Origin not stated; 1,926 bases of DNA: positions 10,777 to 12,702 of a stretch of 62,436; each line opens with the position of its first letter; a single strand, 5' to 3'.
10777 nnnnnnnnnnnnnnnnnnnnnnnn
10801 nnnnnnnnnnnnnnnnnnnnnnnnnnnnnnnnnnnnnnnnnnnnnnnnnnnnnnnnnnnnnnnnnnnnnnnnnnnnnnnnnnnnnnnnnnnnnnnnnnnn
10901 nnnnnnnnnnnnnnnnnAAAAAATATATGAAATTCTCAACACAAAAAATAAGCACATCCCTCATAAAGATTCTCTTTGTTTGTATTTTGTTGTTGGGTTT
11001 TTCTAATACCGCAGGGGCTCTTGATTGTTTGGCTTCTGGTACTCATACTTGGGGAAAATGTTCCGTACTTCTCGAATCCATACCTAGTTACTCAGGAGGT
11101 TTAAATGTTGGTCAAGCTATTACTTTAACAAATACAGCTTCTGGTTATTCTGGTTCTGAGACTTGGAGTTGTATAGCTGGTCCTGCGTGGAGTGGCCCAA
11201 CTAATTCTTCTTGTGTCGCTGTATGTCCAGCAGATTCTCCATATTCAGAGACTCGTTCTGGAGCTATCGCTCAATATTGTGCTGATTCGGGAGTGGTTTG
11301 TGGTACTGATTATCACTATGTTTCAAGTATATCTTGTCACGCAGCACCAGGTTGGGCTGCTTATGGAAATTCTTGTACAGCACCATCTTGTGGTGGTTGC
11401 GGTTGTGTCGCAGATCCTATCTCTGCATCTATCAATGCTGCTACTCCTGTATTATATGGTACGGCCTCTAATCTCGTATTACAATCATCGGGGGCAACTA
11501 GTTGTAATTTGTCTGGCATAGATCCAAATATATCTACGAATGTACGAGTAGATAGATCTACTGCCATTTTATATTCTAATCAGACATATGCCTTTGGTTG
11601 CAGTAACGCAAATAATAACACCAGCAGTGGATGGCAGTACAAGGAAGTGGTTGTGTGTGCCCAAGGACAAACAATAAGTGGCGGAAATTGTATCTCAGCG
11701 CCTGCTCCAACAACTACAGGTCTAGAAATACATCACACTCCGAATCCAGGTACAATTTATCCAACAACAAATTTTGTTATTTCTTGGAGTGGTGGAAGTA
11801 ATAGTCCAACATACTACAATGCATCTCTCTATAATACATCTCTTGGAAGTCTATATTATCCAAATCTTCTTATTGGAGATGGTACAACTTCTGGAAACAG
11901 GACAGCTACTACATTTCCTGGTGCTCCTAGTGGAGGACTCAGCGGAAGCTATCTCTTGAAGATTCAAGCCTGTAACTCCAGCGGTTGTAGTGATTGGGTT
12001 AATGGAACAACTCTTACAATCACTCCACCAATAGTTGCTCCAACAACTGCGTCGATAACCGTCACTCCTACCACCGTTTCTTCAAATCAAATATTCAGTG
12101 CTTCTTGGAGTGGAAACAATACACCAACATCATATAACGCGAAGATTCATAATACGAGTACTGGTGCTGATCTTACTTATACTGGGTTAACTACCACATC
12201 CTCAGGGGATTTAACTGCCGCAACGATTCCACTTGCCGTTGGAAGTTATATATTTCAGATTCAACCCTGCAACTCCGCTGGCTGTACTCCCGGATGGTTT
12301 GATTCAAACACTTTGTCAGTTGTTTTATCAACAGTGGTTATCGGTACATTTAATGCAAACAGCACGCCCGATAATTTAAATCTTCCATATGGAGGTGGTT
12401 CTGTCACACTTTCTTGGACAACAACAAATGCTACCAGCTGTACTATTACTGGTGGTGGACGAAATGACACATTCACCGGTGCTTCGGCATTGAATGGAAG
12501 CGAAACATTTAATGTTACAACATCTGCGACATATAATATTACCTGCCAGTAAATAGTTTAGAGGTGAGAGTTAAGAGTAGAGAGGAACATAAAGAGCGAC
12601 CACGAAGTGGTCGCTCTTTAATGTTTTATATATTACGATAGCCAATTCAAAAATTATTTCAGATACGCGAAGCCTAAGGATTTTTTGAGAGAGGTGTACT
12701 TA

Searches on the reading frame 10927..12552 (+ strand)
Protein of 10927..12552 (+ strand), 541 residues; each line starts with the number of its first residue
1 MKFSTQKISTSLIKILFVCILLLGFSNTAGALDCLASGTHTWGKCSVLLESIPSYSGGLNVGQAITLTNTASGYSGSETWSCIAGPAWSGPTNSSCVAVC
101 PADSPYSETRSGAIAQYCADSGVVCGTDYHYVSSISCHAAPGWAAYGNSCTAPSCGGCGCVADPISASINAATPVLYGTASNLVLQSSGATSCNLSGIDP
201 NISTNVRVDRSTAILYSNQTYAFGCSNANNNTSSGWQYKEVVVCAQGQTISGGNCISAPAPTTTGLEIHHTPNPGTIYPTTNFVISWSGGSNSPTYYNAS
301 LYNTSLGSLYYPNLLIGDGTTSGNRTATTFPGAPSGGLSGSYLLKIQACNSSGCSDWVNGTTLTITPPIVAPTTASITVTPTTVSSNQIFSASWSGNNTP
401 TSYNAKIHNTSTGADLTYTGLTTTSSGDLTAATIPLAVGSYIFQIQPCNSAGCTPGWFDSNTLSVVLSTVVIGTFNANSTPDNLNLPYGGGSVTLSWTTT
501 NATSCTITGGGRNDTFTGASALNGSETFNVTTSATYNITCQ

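Call 39: find_encoding_contigs(protein=window:10927-12552:+, flank=10000, max_places=1)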
Protein window:10927-12552:+ (541 aa): 3 contigs read that carry it; 1 place shown.
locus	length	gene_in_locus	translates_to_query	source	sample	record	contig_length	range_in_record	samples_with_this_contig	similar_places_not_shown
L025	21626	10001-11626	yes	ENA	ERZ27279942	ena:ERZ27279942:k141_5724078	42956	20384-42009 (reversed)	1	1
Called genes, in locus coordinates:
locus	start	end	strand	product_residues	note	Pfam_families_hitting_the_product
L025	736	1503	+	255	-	-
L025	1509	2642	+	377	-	PF01098:FTSW_RODA_SPOVE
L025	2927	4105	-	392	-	PF13439:Glyco_transf_4, PF13579:Glyco_trans_4_4, PF13477:Glyco_trans_4_2, PF00534:Glycos_transf_1, PF13692:Glyco_trans_1_4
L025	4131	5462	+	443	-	PF02397:Bac_transf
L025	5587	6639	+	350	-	PF01073:3Beta_HSD, PF01370:Epimerase, PF02719:Polysacc_synt_2 (weak), PF16363:GDP_Man_Dehyd (weak), PF07993:NAD_binding_4 (weak)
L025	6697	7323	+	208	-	PF01386:Ribosomal_L25p, PF14693:Ribosomal_TL5_C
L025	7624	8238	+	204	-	-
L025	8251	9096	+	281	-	-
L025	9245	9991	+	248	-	-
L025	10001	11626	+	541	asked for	-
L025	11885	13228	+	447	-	-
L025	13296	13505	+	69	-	PF01197:Ribosomal_L31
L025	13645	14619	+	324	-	PF03462:PCRF, PF00472:RF-1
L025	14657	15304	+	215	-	-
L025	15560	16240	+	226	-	PF00318:Ribosomal_S2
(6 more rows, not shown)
